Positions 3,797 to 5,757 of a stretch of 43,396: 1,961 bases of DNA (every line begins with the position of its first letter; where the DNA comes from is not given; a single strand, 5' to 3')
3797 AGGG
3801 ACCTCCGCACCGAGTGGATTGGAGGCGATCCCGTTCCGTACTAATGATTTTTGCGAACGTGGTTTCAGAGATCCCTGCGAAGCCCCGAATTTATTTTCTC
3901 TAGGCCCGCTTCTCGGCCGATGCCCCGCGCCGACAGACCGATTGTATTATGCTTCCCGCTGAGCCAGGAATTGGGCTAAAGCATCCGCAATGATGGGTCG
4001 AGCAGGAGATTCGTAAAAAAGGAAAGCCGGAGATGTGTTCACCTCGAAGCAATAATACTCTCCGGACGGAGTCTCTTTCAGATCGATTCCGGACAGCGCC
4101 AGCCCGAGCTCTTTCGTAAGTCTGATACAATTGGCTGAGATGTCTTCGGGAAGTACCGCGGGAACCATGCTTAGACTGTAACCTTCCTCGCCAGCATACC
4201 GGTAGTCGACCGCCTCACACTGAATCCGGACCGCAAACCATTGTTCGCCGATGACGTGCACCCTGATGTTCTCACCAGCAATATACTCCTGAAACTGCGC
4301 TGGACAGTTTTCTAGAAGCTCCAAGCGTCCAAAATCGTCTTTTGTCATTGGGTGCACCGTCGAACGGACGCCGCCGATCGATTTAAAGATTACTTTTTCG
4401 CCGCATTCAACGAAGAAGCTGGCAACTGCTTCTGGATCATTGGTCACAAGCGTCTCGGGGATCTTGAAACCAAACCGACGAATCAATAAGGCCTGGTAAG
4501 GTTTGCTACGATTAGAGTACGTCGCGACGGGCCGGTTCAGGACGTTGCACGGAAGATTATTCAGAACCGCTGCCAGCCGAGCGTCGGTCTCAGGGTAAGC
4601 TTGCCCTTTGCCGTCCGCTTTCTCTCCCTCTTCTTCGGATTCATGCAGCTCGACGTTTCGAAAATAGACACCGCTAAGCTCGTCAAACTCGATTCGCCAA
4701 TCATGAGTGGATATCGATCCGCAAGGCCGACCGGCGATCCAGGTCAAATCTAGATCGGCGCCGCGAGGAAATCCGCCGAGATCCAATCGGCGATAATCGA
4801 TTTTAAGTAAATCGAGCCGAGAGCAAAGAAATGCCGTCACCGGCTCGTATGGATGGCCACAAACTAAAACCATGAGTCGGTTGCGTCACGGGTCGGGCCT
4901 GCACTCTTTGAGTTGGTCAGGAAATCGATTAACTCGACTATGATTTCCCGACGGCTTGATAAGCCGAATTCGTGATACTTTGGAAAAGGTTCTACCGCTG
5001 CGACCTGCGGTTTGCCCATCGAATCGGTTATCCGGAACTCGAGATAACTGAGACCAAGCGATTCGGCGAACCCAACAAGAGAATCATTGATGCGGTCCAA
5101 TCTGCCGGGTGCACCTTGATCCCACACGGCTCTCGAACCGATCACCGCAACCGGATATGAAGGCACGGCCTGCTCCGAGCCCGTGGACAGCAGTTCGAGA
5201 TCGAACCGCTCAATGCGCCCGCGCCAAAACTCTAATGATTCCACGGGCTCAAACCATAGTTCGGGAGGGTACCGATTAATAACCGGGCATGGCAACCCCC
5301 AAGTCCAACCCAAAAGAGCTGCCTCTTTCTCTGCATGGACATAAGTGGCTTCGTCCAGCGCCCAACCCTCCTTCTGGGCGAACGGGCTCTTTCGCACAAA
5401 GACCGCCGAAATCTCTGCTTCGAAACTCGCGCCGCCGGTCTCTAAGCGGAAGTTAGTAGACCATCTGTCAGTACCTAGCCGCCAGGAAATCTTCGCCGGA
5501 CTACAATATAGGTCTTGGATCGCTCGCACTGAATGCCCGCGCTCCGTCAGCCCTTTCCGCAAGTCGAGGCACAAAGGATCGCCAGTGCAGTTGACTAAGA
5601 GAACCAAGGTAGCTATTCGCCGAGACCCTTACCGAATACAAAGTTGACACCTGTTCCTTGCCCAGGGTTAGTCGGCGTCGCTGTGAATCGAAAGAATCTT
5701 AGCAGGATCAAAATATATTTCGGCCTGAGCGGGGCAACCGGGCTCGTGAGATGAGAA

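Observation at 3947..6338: Graspetide-like cluster: two-repeat 241-aa putative precursor + degenerate ATP-grasp + intact MvdC/D-like ATP-grasp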

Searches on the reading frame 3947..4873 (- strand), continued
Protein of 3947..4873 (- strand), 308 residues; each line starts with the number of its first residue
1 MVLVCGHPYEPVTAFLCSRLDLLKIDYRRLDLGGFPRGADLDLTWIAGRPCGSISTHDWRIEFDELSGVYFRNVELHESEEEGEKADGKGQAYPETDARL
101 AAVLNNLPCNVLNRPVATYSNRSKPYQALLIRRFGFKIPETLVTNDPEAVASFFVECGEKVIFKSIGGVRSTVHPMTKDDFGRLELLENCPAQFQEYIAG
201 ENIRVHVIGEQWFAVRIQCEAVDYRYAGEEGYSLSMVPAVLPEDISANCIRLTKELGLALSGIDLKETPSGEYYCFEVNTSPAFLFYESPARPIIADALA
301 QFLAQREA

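Call 29: search_protein_families(library=ncbifam, proteins=[L019:7084-8004:+, L019:8001-8963:+, L003:9005-9709:+], max_evalue=1)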
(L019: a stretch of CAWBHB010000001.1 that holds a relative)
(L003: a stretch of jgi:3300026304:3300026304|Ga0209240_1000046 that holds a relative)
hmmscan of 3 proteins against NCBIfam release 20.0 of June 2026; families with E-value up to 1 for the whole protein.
L019:7084-8004:+ (306 aa): 1 family
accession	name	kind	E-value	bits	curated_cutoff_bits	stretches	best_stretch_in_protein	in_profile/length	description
TIGR04187.1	GRASP_SAV_5884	subfamily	2.9e-05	23.4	350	1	67-176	64-167/312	ATP-grasp ribosomal peptide maturase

L019:8001-8963:+ (320 aa): 12 families
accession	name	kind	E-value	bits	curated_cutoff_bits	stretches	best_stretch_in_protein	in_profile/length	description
TIGR04187.1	GRASP_SAV_5884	subfamily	1.3e-41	142.9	350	1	2-304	2-311/312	ATP-grasp ribosomal peptide maturase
TIGR04184.1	ATPgraspMvdD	equivalog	7.6e-35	120.6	475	1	27-304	27-319/321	MvdD family ATP-grasp ribosomal peptide maturase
TIGR04185.1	ATPgraspMvdC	equivalog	2.5e-28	99.2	425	1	19-304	19-316/318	MvdC family ATP-grasp ribosomal peptide maturase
TIGR00768.1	rimK_fam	subfamily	9.1e-17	61.3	143.4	1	93-302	56-274/276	RimK family alpha-L-glutamate ligase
NF040720.1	MptN_Meth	equivalog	8.1e-10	38.2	350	1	99-287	76-273/291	tetrahydromethanopterin:alpha-L-glutamate ligase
TIGR02144.1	LysX_arch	equivalog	2.5e-09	36.6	275.6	1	103-287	66-258/281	lysine biosynthesis protein LysX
TIGR03103.1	trio_acet_GNAT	equivalog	0.0016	17.1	569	1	241-306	478-542/547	N-acetylglutaminylglutamine synthetase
TIGR04192.1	GRASP_w_spasm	equivalog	0.0026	17.1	230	1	214-283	229-297/318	grasp-with-spasm system ATP-grasp peptide maturase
TIGR04356.1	grasp_GAK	hypoth_equivalog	0.027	13.6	300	1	130-286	105-265/287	GAK system ATP-grasp enzyme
NF003573.0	PRK05246.1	equivalog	0.065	12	272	1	130-170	126-165/316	glutathione synthase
TIGR01380.1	glut_syn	equivalog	0.15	11.1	299.05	1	130-170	125-164/312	glutathione synthase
NF002378.0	PRK01372.1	subfamily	0.19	10.4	243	1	197-301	177-286/305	D-alanine--D-alanine ligase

L003:9005-9709:+ (234 aa): 0 families

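Call 73: find_homologous_proteins(query=L003:9005-9709:+, max_evalue=0.01)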
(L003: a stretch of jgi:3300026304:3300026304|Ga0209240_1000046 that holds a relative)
Query L003:9005-9709:+ (234 aa): 2 proteins with E <= 0.01 among 850 candidates.
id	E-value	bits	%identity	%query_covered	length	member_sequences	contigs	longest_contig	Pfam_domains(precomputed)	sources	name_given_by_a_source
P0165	8.2e-151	518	100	100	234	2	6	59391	-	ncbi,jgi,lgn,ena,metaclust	metaclust:\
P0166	1.1e-85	305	91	68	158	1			-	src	-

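Call 87: search_protein_families(library=padloc, proteins=[window:3947-4873:-], max_evalue=0.01)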
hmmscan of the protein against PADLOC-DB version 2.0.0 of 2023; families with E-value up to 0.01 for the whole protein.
window:3947-4873:- (308 aa): 0 families

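Call 88: predict_structure(alignment_id=A2)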
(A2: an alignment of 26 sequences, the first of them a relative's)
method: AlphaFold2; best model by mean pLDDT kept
length: 308 residues; sequences in the alignment: 26
mean_pLDDT: 85.4   pTM: 0.84
mean pLDDT of the five models: 85.4, 85.3, 84.1, 82.2, 73.1
residues with pLDDT >= 90: 179; 70-90: 97; 50-70: 11; < 50: 21
segments of 3 or more residues with pLDDT < 50: 78-92, 167-171
pLDDT, mean of each block of 10 residues (from residue 1): 92 92 96 82 92 94 96 65 35 70 93 85 84 93 90 93 64 78 78 90 94 93 84 91 97 93 95 93 77 85 82
secondary structure, 60 per line:
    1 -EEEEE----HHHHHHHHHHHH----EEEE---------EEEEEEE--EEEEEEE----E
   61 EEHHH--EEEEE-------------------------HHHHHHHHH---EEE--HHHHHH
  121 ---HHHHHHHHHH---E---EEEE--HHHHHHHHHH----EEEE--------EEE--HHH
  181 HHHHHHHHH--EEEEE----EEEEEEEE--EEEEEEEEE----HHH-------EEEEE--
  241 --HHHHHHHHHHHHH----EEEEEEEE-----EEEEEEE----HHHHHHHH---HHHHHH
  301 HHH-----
elements in order: E2-6 H11-22 E27-30 E40-46 E49-55 E60-62 E68-72 H98-106 E110-112 H115-120 H124-133 E141-144 H147-156 E161-164 E173-175 H178-189 E192-196 E201-208 E211-219 E234-238 H243-255 E260-267 E273-279 H284-291 H295-303

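Call 90: fold_search(model_id=the predicted structure, library=pdb)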
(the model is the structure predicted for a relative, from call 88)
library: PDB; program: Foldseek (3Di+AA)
matches with E <= 10: 1127; with E <= 0.001: 650
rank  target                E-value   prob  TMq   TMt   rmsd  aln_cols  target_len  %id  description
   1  5ig9_E                1.8e-25  1.00  0.75  0.74   5.5       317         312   24  Crystal structure of macrocyclase MdnC bound with precursor peptide MdnA from Microcystis aeruginosa MRC (released 2016-09-21)
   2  5ig9_A                3.2e-25  1.00  0.74  0.72   6.3       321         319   25  Crystal structure of macrocyclase MdnC bound with precursor peptide MdnA from Microcystis aeruginosa MRC (released 2016-09-21)
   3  5ig9_G                9.0e-25  1.00  0.75  0.74   6.0       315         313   24  Crystal structure of macrocyclase MdnC bound with precursor peptide MdnA from Microcystis aeruginosa MRC (released 2016-09-21)
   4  5ig9_D                1.0e-24  1.00  0.72  0.73   5.3       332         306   23  Crystal structure of macrocyclase MdnC bound with precursor peptide MdnA from Microcystis aeruginosa MRC (released 2016-09-21)
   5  5ig9_C                1.1e-24  1.00  0.73  0.72   5.5       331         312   23  Crystal structure of macrocyclase MdnC bound with precursor peptide MdnA from Microcystis aeruginosa MRC (released 2016-09-21)
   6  5ig9_F                5.2e-24  1.00  0.75  0.76   4.6       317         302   24  Crystal structure of macrocyclase MdnC bound with precursor peptide MdnA from Microcystis aeruginosa MRC (released 2016-09-21)
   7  5ig9_B                6.2e-24  1.00  0.75  0.75   4.7       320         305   24  Crystal structure of macrocyclase MdnC bound with precursor peptide MdnA from Microcystis aeruginosa MRC (released 2016-09-21)
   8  7m4s_A                1.4e-23  1.00  0.72  0.71   5.8       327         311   20  Crystal structure of macrocyclase AMdnB from Anabaena sp. PCC 7120 (released 2021-11-03)
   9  5ig9_H                1.7e-23  1.00  0.73  0.72   5.3       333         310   23  Crystal structure of macrocyclase MdnC bound with precursor peptide MdnA from Microcystis aeruginosa MRC (released 2016-09-21)
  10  7drm_A                2.1e-23  1.00  0.75  0.74   4.9       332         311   26  Structure of ATP-grasp ligase PsnB complexed with minimal precursor, Mg, and ADP (released 2021-09-08)
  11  9bou_A                3.5e-23  1.00  0.74  0.77   5.1       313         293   24  Crystal structure of ATP-grasp ligase PruB from Streptomyces coelicolor A3(2) (released 2024-12-18)
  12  7drp_A                3.9e-23  1.00  0.77  0.76   4.8       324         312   28  Structure of ATP-grasp ligase PsnB complexed with phosphomimetic variant of minimal precursor, Mg, and ADP (released 2021-09-08)
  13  7mgv_A                5.3e-23  1.00  0.73  0.68   6.5       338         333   22  Chryseobacterium gregarium RiPP-associated ATP-grasp ligase in complex with ADP, and a leader and core peptide (released 2021-06-23)
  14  7drm_C                5.6e-23  1.00  0.75  0.74   4.9       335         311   26  Structure of ATP-grasp ligase PsnB complexed with minimal precursor, Mg, and ADP (released 2021-09-08)
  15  7dro_E                5.9e-23  1.00  0.75  0.77   4.8       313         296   27  Structure of ATP-grasp ligase PsnB complexed with minimal precursor (released 2021-09-08)
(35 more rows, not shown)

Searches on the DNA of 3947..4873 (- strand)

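Call 83: search_rna_families(sources=[L001, L003, L006, L010, L067, L086, L088, L007, L019, L009], threshold=gathering)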
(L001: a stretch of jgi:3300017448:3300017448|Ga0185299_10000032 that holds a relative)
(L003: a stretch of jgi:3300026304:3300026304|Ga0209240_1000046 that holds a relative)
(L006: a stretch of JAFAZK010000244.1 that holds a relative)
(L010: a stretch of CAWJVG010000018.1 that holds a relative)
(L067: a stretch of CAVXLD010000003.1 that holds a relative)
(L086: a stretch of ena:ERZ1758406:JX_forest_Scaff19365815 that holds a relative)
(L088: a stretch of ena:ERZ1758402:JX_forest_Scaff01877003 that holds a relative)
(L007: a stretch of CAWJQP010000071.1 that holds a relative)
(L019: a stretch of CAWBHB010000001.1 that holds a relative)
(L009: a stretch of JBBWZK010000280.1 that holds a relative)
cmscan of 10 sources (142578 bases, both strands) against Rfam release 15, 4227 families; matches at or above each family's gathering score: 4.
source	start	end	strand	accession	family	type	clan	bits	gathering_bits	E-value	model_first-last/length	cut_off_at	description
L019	1496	1577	-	RF00005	tRNA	Gene; tRNA;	CL00001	55.2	29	8e-09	1-71/71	no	tRNA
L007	3616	3698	-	RF01726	SAM-II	Cis-reg; riboswitch;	-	44.6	44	6.7e-05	1-60/60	no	SAM-II riboswitch aptamer (SAM-II long loop)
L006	2441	2485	-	RF01687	Acido-Lenti-1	Gene; sRNA;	-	42.5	37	6.3e-06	1-46/46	no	Acido-Lenti-1 RNA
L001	2552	2597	+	RF01687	Acido-Lenti-1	Gene; sRNA;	-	41.8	37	9.8e-06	1-46/46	no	Acido-Lenti-1 RNA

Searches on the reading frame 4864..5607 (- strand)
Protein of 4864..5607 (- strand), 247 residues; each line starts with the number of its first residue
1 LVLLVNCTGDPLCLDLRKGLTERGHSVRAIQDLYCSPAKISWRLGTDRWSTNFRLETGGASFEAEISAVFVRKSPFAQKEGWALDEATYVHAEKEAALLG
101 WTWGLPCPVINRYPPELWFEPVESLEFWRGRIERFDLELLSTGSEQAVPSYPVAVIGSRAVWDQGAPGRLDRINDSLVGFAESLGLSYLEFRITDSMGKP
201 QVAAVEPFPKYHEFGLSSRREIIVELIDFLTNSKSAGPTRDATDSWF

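Call 3: search_protein_families(library=pfam, proteins=[window:4864-5607:-], max_evalue=1)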
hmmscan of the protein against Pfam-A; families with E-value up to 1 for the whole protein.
window:4864-5607:- (247 aa): 2 families
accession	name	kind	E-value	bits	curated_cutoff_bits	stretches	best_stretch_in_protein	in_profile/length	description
PF21068.3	ATPgraspMvdD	-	0.081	13.4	27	1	1-111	1-115/121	MvdD pre-ATP grasp domain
PF24675.1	NpmA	-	0.25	11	60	1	22-98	116-191/214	16S rRNA (adenine(1408)-N(1))-methyltransferase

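Call 4: search_protein_families(library=ncbifam, proteins=[window:4864-5607:-], max_evalue=1)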
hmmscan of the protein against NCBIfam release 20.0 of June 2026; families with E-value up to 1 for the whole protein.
window:4864-5607:- (247 aa): 0 families

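Call 21: search_solved_structures(query=window:4864-5607:-, max_evalue=10, show_alignments=1)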
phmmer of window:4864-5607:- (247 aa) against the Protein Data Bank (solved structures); distinct sequences matched with E-value up to 10: 0.

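Call 87: search_protein_families(library=padloc, proteins=[window:4864-5607:-], max_evalue=0.01)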
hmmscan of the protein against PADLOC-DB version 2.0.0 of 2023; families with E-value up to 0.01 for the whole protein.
window:4864-5607:- (247 aa): 0 families
